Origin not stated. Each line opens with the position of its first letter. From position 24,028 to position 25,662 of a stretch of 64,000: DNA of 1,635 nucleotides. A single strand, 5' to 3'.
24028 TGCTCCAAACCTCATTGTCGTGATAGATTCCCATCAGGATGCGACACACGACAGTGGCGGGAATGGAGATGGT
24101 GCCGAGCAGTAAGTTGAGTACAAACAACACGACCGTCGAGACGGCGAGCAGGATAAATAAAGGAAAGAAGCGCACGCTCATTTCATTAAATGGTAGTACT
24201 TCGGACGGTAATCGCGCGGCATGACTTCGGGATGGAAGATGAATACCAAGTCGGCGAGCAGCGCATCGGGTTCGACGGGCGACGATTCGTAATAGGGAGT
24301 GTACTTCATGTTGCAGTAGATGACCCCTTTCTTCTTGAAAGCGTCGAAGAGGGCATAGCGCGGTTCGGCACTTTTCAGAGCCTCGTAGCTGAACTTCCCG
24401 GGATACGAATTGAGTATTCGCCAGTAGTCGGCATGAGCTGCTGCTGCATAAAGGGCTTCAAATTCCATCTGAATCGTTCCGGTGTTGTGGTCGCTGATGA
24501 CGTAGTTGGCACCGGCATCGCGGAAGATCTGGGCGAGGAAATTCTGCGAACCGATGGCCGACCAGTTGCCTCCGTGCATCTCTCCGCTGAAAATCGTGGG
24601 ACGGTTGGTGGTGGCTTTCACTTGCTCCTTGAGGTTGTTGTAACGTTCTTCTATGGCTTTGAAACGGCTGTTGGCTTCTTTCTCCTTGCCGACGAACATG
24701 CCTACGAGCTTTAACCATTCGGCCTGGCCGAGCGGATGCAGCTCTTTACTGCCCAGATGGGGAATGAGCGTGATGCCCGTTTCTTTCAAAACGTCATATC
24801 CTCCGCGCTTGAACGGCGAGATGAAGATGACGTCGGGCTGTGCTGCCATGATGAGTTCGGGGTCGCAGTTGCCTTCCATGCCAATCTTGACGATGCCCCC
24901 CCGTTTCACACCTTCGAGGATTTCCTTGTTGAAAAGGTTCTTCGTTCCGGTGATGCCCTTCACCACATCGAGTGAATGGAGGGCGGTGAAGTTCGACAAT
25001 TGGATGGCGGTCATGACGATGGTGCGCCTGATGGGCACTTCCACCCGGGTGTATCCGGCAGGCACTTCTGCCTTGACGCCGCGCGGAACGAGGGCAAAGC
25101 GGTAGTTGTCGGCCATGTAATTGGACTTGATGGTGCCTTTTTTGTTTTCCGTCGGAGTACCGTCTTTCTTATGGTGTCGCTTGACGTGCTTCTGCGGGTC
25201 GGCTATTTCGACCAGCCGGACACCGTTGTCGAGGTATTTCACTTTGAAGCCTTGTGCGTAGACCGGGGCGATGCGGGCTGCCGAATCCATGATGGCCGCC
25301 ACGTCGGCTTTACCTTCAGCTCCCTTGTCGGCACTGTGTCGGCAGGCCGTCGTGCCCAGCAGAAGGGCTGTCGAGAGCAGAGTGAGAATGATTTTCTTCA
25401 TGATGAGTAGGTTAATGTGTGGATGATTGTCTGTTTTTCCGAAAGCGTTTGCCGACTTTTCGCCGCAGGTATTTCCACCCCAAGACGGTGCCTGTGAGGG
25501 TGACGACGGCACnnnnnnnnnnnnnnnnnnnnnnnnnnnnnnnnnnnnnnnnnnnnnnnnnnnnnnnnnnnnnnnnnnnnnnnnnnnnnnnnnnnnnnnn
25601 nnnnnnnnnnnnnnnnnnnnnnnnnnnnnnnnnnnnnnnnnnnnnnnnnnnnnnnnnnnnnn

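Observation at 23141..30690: Cobalamin riboswitch controlling a xenosiderophore-type (TonB receptor, beta-propeller lipoprotein, PepSY-TM) module fused to BtuF/BtuC genes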

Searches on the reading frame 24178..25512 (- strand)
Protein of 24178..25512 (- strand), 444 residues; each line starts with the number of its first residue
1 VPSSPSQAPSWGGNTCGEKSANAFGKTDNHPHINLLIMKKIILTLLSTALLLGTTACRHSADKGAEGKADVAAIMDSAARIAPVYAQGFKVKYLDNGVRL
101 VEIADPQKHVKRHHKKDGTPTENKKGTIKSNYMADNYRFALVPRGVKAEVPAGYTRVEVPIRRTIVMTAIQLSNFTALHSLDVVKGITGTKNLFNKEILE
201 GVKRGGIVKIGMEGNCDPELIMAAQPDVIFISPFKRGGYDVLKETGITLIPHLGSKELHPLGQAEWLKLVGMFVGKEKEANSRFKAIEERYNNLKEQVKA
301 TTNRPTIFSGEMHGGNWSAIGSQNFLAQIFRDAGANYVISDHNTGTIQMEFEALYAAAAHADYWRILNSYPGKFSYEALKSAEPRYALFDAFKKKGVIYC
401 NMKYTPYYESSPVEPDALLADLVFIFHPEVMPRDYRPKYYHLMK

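Call 3: search_protein_families(library=pfam, proteins=[window:24178-25512:-], max_evalue=0.01)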
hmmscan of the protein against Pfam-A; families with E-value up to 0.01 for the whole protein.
window:24178-25512:- (444 aa): 1 family
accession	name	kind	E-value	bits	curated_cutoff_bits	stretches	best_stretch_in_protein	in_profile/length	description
PF01497.23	Peripla_BP_2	-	1.5e-19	70.8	27.5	1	176-401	10-232/235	Periplasmic binding protein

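Call 4: search_protein_families(library=ncbifam, proteins=[window:24178-25512:-], max_evalue=0.01)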
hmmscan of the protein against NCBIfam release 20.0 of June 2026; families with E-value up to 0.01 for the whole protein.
window:24178-25512:- (444 aa): 1 family
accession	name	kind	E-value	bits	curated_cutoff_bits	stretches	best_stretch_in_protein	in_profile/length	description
NF008200.0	PRK10957.1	equivalog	0.0062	15.5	205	1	213-315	113-214/330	Fe2+-enterobactin ABC transporter substrate-binding protein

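Call 39: search_solved_structures(query=window:24178-25401:-, max_evalue=0.01)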
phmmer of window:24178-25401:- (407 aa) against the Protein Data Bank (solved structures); distinct sequences matched with E-value up to 0.01: 14.
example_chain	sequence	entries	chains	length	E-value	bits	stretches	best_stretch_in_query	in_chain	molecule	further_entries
8b7x_A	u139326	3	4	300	5.4e-07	32.2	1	137-286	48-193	Siderophore ABC transporter substrate-binding protein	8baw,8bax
8bf6_A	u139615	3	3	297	1.3e-05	27.7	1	135-367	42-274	ABC transporter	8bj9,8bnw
5lwq_A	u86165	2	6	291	0.0003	23.2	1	126-330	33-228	Enterochelin uptake periplasmic binding protein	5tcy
5mbt_A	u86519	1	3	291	0.00033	23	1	126-330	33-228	Enterochelin uptake periplasmic binding protein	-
5mbq_A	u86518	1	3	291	0.00072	21.9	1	126-330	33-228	Enterochelin uptake periplasmic binding protein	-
5mbu_B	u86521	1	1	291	0.00078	21.8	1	126-329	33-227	Enterochelin uptake periplasmic binding protein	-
5mbu_A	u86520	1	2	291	0.00079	21.8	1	126-329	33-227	Enterochelin uptake periplasmic binding protein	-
3zkw_B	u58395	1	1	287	0.0011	21.3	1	126-329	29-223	ENTEROCHELIN UPTAKE PERIPLASMIC BINDING PROTEIN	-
3zkw_A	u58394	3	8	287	0.0012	21.2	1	126-329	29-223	ENTEROCHELIN UPTAKE PERIPLASMIC BINDING PROTEIN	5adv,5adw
5a1j_A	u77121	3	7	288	0.0012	21.2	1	126-329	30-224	ENTEROCHELIN UPTAKE PERIPLASMIC BINDING PROTEIN | Enterochelin ABC transporter substrate-binding protein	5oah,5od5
5a5d_A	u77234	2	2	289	0.0012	21.2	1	126-329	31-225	ENTEROCHELIN UPTAKE PERIPLASMIC BINDING PROTEIN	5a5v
5ad1_A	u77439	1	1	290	0.0012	21.2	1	126-329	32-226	ENTEROCHELIN UPTAKE PERIPLASMIC BINDING PROTEIN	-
2chu_A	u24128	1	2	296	0.0013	21.1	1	126-329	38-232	ENTEROCHELIN UPTAKE PERIPLASMIC BINDING PROTEIN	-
5lwh_A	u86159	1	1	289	0.0013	21.1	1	126-328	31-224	Enterochelin ABC transporter substrate-binding protein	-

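Call 56: find_homologous_proteins(query=window:24178-25401:-, max_evalue=0.00001)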
Query window:24178-25401:- (407 aa): 4022 proteins with E <= 0.00001 among 8000 candidates; the best 120 are listed.
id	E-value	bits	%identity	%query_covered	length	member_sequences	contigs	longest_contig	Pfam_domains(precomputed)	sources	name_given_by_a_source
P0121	1.9e-273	924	100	100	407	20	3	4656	PF01497.24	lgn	-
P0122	1.9e-198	677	73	100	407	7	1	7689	PF01497.24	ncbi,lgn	-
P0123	1.4e-166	573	64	100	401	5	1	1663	PF01497.24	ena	-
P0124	6.4e-159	547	64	100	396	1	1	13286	PF01497.24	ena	-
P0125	1.7e-158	546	63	100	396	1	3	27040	PF01497.24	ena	-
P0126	2.9e-158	545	60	100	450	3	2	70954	PF01497.24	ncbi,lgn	-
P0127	4.4e-158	545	63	100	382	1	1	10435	PF01497.24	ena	-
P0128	8.0e-158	544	62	100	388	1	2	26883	PF01497.24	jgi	jgi:ABC-type Fe3+-hydroxamate transport system, periplasmic component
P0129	9.2e-158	544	58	100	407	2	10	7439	PF01497.24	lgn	-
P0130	1.0e-157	543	62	97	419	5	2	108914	PF01497.24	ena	-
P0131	1.5e-157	543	63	100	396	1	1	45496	PF01497.24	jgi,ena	-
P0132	2.1e-157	542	63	100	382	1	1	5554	PF01497.24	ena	-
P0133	2.6e-157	542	63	100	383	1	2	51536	PF01497.24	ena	-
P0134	3.1e-157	542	63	100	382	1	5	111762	PF01497.24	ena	-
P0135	3.3e-157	542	63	100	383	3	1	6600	PF01497.24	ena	-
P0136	3.5e-157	542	60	100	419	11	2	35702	PF01497.24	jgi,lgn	jgi:iron complex transport system substrate-binding protein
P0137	3.7e-157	542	64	92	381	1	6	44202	PF01497.24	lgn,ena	-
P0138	4.9e-157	541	60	98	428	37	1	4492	PF01497.24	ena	-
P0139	5.4e-157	541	63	100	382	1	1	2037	PF01497.24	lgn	-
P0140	5.5e-157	541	61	100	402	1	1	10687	PF01497.24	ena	-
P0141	5.6e-157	541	63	100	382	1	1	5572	PF01497.24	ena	-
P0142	5.6e-157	541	64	98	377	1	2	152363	PF01497.24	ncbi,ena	-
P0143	6.1e-157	541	63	100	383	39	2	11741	PF01497.24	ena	-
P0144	7.1e-157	541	62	100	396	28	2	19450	PF01497.24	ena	-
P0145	7.5e-157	541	64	92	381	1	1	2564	PF01497.24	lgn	-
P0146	7.7e-157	540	64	98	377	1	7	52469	PF01497.24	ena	-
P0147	7.8e-157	540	60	99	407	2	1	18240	PF01497.24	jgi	-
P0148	7.9e-157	540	59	100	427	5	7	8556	PF01497.24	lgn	-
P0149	8.1e-157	540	63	100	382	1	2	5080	PF01497.24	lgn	-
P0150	8.9e-157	540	64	92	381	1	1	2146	PF01497.24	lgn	-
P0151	9.0e-157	540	63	100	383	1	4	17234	PF01497.24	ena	-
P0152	9.2e-157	540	64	92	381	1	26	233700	PF01497.24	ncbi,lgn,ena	-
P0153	1.0e-156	540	63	100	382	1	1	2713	PF01497.24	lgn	-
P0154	1.0e-156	540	64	98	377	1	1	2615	PF01497.24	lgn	-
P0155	1.1e-156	540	63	98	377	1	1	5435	PF01497.24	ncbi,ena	-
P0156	1.1e-156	540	63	100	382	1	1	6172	PF01497.24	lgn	-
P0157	1.2e-156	540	64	92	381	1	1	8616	PF01497.24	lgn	-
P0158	1.2e-156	540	63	100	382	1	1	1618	PF01497.24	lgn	-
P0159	1.2e-156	540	62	100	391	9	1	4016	PF01497.24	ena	-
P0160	1.3e-156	540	63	100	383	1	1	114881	PF01497.24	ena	-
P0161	1.3e-156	540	64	98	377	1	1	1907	PF01497.24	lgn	-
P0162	1.4e-156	540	63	100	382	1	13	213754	PF01497.24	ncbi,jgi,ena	-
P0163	1.5e-156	540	63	100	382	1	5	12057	PF01497.24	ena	-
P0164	1.7e-156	539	64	92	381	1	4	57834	PF01497.24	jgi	-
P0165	1.7e-156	539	63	100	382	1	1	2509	PF01497.24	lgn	-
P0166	1.8e-156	539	62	100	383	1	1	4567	PF01497.24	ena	-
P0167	1.8e-156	539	63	100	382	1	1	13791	PF01497.24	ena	-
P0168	1.9e-156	539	64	92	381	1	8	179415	PF01497.24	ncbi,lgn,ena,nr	ncbi:MAG: ABC transporter substrate-binding protein [Prevotella sp.]|nr:ABC transporter substrate-bi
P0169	1.9e-156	539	62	100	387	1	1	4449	PF01497.24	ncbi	-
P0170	1.9e-156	539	63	100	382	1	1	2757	PF01497.24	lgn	-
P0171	1.9e-156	539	63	100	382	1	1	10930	PF01497.24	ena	-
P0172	2.1e-156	539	64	98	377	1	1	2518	PF01497.24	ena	-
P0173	2.4e-156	539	62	100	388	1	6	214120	PF01497.24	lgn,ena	-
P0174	2.5e-156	539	62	100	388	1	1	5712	PF01497.24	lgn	-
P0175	2.7e-156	539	64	98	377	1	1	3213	PF01497.24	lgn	-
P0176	2.7e-156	539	63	100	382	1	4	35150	PF01497.24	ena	-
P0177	2.8e-156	539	63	100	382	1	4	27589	PF01497.24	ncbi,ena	-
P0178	2.9e-156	539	62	100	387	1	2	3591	PF01497.24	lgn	-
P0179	3.2e-156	538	61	100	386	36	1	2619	PF01497.24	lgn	-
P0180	3.3e-156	538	62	100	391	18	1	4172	PF01497.24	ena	-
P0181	3.4e-156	538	64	92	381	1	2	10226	PF01497.24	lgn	-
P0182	3.4e-156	538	64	98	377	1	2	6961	PF01497.24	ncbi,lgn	-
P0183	3.4e-156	538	64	98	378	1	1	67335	PF01497.24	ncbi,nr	ncbi:MAG: ABC transporter substrate-binding protein [Prevotella sp.]|nr:ABC transporter substrate-bi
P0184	3.6e-156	538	64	98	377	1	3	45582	PF01497.24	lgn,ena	-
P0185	3.7e-156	538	64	98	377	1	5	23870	PF01497.24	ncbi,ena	-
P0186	3.8e-156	538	64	98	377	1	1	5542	PF01497.24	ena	-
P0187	4.2e-156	538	62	100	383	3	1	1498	PF01497.24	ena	-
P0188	4.6e-156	538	63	100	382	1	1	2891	PF01497.24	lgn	-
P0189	4.8e-156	538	64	98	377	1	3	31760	PF01497.24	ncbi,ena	-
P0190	4.9e-156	538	63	100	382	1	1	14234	PF01497.24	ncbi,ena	-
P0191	4.9e-156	538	63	100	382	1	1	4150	PF01497.24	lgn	-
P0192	5.0e-156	538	64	91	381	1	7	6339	PF01497.24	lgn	-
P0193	5.0e-156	538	62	100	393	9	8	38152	PF01497.24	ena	-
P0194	5.4e-156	538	63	100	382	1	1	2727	PF01497.24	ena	-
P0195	5.8e-156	538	64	92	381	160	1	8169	PF01497.24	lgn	-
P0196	6.0e-156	538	64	92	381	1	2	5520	PF01497.24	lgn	-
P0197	6.1e-156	538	64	98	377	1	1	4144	PF01497.24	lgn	-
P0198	6.2e-156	537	65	91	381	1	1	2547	PF01497.24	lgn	-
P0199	6.3e-156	537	64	94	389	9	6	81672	PF01497.24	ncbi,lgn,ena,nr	ncbi:MAG: ABC transporter substrate-binding protein [Prevotella sp.]|nr:ABC transporter substrate-bi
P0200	6.4e-156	537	64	96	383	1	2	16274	PF01497.24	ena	-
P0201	6.8e-156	537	64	98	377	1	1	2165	PF01497.24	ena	-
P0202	6.8e-156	537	63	100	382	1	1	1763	PF01497.24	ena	-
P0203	6.8e-156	537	64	98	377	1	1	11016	PF01497.24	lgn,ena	-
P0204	7.1e-156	537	64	98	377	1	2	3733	PF01497.24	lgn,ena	-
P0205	7.2e-156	537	63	100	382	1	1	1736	PF01497.24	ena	-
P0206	7.6e-156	537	64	98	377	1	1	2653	PF01497.24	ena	-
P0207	8.5e-156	537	64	92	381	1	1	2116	PF01497.24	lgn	-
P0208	8.6e-156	537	64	98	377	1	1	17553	PF01497.24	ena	-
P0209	8.8e-156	537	63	100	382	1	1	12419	PF01497.24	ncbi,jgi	jgi:iron complex transport system substrate-binding protein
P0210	8.9e-156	537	64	92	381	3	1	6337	PF01497.24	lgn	-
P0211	9.0e-156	537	64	92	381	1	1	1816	PF01497.24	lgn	-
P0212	1.0e-155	537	64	92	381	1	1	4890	PF01497.24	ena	-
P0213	1.1e-155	537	65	91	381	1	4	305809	PF01497.24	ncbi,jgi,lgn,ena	-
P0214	1.2e-155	537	63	98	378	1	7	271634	PF01497.24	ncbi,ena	-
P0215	1.2e-155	537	64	91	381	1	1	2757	PF01497.24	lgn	-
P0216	1.2e-155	537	63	98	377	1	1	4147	PF01497.24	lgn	-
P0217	1.3e-155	536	64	98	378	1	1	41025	PF01497.24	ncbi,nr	ncbi:MAG: ABC transporter substrate-binding protein [Prevotella sp.]|nr:ABC transporter substrate-bi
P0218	1.4e-155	536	64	91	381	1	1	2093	PF01497.24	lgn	-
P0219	1.4e-155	536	64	98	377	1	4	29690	PF01497.24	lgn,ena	-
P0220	1.4e-155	536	64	92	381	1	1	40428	PF01497.24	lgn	-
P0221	1.4e-155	536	64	98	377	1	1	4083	PF01497.24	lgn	-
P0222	1.5e-155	536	64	91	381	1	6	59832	PF01497.24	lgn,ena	-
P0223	1.6e-155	536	64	91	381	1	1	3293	PF01497.24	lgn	-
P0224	1.6e-155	536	63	100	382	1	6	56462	PF01497.24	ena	-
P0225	1.7e-155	536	63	100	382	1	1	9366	PF01497.24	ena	-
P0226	1.8e-155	536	64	91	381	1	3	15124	PF01497.24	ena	-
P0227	1.8e-155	536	64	91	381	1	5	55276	PF01497.24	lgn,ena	-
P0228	1.8e-155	536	64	98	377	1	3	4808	PF01497.24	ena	-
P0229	2.2e-155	536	63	98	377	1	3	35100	PF01497.24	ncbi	-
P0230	2.4e-155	536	64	91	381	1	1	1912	PF01497.24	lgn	-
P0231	2.4e-155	536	63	100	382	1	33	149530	PF01497.24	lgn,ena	-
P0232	2.4e-155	536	63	92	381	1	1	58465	PF01497.24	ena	-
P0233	2.6e-155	535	63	98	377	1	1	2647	PF01497.24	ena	-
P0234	2.8e-155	535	60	89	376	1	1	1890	PF01497.24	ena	-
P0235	3.0e-155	535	64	91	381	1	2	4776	PF01497.24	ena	-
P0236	3.1e-155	535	64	98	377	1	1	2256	PF01497.24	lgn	-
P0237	3.2e-155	535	64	98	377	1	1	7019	PF01497.24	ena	-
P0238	3.3e-155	535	59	100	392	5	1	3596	PF01497.24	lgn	-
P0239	3.3e-155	535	64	91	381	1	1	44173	PF01497.24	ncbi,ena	-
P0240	3.3e-155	535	63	98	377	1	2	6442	PF01497.24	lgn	-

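Call 57: find_encoding_contigs(protein=P0213, flank=10000, max_places=3)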
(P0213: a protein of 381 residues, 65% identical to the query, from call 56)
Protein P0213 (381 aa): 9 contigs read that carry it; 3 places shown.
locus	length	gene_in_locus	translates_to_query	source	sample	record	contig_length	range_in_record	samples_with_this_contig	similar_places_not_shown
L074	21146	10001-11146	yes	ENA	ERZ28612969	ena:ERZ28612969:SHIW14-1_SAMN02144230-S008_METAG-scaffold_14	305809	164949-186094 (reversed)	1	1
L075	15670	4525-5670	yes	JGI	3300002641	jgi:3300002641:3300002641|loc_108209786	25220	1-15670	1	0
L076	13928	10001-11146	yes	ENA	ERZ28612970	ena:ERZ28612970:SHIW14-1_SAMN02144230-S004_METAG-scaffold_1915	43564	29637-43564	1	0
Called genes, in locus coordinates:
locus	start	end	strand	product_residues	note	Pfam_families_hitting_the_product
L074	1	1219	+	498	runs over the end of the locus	PF00682:HMGL-like, PF22615:IPMS_D2 (faint), PF22617:HCS_D2, PF08502:LeuA_dimer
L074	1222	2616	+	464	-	PF00330:Aconitase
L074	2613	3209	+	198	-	PF00694:Aconitase_C, PF27512:LeuD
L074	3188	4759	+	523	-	PF00682:HMGL-like, PF22617:HCS_D2, PF08502:LeuA_dimer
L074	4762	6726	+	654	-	PF07715:Plug, PF00593:TonB_dep_Rec_b-barrel, PF14905:OMP_b-brl_3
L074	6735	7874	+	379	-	PF16819:DUF5074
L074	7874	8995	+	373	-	PF01497:Peripla_BP_2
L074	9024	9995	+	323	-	PF01032:FecCD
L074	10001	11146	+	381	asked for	PF01497:Peripla_BP_2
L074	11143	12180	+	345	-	PF01032:FecCD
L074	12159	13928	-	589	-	PF02571:CbiJ, PF01888:CbiD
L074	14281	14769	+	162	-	PF14059:DUF4251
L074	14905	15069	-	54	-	-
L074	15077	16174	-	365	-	PF00781:DAGK_cat, PF19279:YegS_C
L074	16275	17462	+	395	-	PF00155:Aminotran_1_2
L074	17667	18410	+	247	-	PF01416:PseudoU_synth_1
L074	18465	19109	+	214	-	PF00702:Hydrolase, PF13419:HAD_2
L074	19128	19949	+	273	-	PF02548:Pantoate_transf, PF13714:PEP_mutase (weak)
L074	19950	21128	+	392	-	PF07690:MFS_1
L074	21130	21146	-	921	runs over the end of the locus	PF12705:PDDEXK_1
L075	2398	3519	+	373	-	PF01497:Peripla_BP_2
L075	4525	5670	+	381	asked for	PF01497:Peripla_BP_2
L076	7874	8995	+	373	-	PF01497:Peripla_BP_2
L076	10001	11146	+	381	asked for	PF01497:Peripla_BP_2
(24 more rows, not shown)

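Call 66: search_solved_structures(query=L074:6735-7874:+, max_evalue=0.001)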
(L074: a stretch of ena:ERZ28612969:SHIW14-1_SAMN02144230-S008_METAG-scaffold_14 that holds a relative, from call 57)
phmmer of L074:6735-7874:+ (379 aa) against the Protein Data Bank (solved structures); distinct sequences matched with E-value up to 0.001: 12.
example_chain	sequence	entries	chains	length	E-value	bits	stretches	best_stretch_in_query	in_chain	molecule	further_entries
8ptf_A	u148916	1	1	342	4.1e-19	72.2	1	46-227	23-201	YncE family protein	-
8ptd_A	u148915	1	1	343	4.2e-19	72.2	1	46-227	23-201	YncE family protein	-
8blw_B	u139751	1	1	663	1.6e-18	70.2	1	41-225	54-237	YncE family protein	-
8bmx_D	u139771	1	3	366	1.7e-07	34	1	13-117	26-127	YncE family protein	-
8p97_B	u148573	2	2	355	2.7e-07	33.3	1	12-117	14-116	Putative surface layer protein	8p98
8bmy_A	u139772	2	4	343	6.8e-07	32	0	34-117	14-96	Putative surface layer protein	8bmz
8baz_A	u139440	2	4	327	7.3e-07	31.9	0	35-117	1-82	Surface layer protein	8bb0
8bn0_A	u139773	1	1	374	7.8e-07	31.8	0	34-117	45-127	Putative surface layer protein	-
8okv_B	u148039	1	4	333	1.6e-06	30.8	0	36-117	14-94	Putative surface layer protein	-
8bai_A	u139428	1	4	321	1.7e-06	30.7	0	37-117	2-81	Surface layer protein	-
3dsm_A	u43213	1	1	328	1.9e-06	30.5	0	37-117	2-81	uncharacterized protein BACUNI_02894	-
8puj_A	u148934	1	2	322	3.7e-06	29.6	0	37-117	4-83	YncE family protein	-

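Call 93: find_encoding_contigs(protein=P0152, flank=10000, max_places=2)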
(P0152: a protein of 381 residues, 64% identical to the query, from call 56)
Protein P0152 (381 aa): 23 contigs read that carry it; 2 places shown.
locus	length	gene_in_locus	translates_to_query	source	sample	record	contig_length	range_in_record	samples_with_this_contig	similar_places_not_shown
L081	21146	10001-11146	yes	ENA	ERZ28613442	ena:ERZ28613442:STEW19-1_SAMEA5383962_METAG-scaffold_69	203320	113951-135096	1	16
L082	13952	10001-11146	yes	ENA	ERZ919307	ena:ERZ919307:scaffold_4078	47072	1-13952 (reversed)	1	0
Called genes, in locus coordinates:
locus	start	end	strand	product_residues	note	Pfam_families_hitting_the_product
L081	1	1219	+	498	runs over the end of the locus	PF00682:HMGL-like, PF22615:IPMS_D2 (faint), PF22617:HCS_D2, PF08502:LeuA_dimer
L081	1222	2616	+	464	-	PF00330:Aconitase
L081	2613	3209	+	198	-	PF00694:Aconitase_C, PF27512:LeuD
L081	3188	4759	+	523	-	PF00682:HMGL-like, PF22617:HCS_D2, PF08502:LeuA_dimer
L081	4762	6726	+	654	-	PF07715:Plug, PF00593:TonB_dep_Rec_b-barrel, PF14905:OMP_b-brl_3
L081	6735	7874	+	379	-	PF16819:DUF5074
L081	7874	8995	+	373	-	PF01497:Peripla_BP_2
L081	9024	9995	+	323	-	PF01032:FecCD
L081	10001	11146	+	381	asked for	PF01497:Peripla_BP_2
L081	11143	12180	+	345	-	PF01032:FecCD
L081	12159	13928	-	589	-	PF02571:CbiJ, PF01888:CbiD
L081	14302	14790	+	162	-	PF14059:DUF4251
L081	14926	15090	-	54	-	-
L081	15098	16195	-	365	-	PF00781:DAGK_cat, PF19279:YegS_C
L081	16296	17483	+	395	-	PF00155:Aminotran_1_2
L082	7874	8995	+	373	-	PF01497:Peripla_BP_2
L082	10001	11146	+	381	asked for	PF01497:Peripla_BP_2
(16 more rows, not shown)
